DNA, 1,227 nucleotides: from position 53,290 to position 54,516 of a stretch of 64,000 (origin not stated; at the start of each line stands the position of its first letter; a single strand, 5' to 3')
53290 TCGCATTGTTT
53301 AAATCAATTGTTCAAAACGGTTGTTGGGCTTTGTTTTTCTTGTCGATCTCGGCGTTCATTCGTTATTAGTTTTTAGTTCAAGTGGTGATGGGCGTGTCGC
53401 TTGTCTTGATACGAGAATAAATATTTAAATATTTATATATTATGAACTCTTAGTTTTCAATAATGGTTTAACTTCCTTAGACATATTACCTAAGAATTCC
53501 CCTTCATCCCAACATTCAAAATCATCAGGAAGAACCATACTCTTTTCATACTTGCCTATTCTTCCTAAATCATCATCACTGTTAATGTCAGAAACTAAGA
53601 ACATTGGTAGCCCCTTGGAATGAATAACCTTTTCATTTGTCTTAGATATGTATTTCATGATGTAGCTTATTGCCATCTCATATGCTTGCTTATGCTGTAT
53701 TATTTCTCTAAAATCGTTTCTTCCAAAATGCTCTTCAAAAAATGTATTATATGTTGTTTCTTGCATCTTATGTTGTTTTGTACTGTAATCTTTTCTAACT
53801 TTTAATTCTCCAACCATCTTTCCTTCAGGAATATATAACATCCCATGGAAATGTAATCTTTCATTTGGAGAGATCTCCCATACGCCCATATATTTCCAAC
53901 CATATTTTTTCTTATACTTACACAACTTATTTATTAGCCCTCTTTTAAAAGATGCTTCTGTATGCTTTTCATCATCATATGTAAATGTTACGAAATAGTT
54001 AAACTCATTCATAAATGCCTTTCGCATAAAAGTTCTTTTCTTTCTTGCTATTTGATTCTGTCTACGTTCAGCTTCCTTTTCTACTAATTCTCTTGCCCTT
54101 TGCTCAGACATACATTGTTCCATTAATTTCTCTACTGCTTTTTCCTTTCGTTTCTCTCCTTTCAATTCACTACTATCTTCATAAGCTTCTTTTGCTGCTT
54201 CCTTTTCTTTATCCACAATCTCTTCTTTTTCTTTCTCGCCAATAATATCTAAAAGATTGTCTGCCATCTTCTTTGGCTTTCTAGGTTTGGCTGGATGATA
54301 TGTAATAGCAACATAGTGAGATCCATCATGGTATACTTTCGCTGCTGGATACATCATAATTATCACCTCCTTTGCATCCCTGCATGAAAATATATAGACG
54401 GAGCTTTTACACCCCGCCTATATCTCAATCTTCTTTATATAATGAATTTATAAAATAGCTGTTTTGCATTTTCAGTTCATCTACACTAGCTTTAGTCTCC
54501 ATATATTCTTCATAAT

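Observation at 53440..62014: Non-tailed phage-like module: HUH Rep, membrane-embedded P-loop NTPase and six membrane or secreted proteins, with no capsid, terminase or tail genes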

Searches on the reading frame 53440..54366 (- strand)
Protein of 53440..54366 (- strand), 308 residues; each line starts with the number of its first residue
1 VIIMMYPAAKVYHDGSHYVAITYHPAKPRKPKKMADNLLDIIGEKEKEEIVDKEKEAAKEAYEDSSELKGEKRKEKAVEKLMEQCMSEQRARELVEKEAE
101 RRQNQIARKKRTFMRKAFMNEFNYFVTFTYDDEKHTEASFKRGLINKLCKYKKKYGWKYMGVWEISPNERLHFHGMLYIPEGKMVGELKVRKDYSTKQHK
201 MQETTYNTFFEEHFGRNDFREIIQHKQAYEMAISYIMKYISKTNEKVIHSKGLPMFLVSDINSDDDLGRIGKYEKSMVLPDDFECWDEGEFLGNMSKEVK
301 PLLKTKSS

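Call 3: search_protein_families(library=pfam, proteins=[window:53440-54366:-], max_evalue=1)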
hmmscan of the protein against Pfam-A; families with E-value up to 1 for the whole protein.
window:53440-54366:- (308 aa): 2 families
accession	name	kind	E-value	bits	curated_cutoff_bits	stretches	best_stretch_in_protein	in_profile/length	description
PF23343.2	REP_ORF2-G2P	-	1.9e-11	44.6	27.8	1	123-243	1-98/99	Replication-associated protein ORF2/G2P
PF12572.13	DUF3752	-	0.47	11.4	23.7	1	45-108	47-108/151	Protein of unknown function (DUF3752)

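Call 4: search_protein_families(library=phrogs, proteins=[window:53440-54366:-], max_evalue=1)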
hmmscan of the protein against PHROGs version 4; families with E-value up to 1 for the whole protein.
window:53440-54366:- (308 aa): 4 families
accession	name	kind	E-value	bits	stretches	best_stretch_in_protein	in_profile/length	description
phrog_2969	-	DNA, RNA and nucleotide metabolism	0.028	14.4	1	113-202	147-246/346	replication initiation protein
phrog_14170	-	unknown function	0.11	13.4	1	33-53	15-35/41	-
phrog_22337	-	unknown function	0.12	14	1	210-248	33-71/80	-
phrog_14092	-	unknown function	0.18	13.3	1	189-249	8-59/89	-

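Call 13: search_dna_similar(query=window:53440-54366:-, collection=phages, mode=protein, max_evalue=0.001)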
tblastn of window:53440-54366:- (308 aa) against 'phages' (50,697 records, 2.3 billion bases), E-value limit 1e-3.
Records with a match: 1; places in all: 1; records where one place covers at least 80% of the query: 0.
Best place of each record, by identity: <60% 1.
By first word of the organism name: Bacteriophage 1.
By host as written in the record: - 1.
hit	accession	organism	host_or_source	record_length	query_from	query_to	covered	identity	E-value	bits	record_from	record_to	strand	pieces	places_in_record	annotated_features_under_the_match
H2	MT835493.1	Bacteriophage sp.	human fecal samples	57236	65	299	76%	43.0%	2e-47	175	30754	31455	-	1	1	record has no annotation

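Call 16: search_protein_families(library=ncbifam, proteins=[window:53440-54366:-], max_evalue=1)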
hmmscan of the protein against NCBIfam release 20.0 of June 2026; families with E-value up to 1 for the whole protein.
window:53440-54366:- (308 aa): 3 families
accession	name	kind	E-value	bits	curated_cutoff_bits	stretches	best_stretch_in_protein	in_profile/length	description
NF043005.1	sce4755_fam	hypoth_equivalog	0.0048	16.9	75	1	219-285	55-119/146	SCE4755 family polysaccharide monooxygenase-like protein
TIGR02299.1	HpaE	equivalog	0.01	14.4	638.35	1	46-130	35-114/488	5-carboxymethyl-2-hydroxymuconate semialdehyde dehydrogenase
NF050100.1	SepX_GlpR_3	exception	0.57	10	150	1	51-114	42-106/209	divisome protein SepX/GlpR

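Call 108: search_dna_similar(query=window:53440-54366:-, collection=plasmids, mode=protein, max_evalue=0.001)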
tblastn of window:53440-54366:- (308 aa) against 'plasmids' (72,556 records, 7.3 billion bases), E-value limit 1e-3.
No match.

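Call 111: search_protein_families(library=padloc, proteins=[window:53440-54366:-], max_evalue=0.01)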
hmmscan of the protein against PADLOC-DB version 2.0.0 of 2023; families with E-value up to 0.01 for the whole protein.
window:53440-54366:- (308 aa): 0 families
